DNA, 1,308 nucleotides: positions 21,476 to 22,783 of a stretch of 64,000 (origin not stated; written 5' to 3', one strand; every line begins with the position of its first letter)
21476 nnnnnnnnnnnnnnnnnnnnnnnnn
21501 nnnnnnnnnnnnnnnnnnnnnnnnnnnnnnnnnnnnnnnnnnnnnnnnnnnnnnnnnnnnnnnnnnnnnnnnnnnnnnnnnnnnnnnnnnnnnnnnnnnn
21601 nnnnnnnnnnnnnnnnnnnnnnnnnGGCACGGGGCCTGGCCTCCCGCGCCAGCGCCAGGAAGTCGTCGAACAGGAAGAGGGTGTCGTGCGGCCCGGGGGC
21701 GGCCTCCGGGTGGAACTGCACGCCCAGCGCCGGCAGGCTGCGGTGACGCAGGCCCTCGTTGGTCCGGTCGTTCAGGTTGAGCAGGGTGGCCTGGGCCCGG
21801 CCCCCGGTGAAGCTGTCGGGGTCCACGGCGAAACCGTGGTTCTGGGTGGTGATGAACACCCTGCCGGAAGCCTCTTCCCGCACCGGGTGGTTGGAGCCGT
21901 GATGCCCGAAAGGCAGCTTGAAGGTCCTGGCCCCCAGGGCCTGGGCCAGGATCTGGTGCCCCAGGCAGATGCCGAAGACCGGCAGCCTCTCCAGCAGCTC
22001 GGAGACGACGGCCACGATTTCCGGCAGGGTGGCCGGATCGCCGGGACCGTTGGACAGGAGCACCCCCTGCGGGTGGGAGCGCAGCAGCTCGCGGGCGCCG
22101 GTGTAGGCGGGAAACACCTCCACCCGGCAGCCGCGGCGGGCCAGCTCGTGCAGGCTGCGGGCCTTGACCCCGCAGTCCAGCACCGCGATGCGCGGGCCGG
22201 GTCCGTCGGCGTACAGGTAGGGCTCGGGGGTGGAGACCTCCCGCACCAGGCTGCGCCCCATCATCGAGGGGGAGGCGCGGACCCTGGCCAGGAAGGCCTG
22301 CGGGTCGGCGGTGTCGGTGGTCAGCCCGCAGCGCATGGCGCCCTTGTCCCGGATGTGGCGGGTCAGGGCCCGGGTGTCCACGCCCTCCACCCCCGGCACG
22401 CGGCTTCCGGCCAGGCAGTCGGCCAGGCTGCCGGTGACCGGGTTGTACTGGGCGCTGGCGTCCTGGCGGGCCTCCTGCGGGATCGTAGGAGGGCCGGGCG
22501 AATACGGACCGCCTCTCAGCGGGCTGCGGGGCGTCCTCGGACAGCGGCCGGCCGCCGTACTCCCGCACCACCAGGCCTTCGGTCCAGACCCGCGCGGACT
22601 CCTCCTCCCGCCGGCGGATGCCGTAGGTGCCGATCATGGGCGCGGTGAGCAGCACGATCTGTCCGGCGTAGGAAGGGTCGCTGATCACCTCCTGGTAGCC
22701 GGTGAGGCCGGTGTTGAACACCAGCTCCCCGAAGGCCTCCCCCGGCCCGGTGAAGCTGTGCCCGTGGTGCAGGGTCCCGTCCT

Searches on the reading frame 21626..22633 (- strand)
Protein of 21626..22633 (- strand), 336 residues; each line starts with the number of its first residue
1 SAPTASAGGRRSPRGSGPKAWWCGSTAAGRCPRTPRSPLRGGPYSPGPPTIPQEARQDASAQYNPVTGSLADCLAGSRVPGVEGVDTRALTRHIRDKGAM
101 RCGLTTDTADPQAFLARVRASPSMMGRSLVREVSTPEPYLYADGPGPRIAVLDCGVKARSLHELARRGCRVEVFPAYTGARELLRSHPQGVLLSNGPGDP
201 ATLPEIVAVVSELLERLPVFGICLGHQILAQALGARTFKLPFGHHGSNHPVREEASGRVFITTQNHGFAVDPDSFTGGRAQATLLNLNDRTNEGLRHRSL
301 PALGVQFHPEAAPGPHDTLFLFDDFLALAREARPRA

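Call 58: search_protein_families(library=pfam, max_evalue=0.0001, proteins=[window:21626-22633:-])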
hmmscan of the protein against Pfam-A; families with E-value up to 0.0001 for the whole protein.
window:21626-22633:- (336 aa): 3 families
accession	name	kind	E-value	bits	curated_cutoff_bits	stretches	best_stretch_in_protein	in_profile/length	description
PF00117.34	GATase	-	4.9e-49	167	22.8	1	151-327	2-189/190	Glutamine amidotransferase class-I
PF00988.28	CPSase_sm_chain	-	3.6e-08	33.7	27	1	66-102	88-124/126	Carbamoyl-phosphate synthase small chain, CPSase domain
PF07722.19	Peptidase_C26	-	6.6e-06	26.5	20.5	0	211-239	100-128/219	Peptidase C26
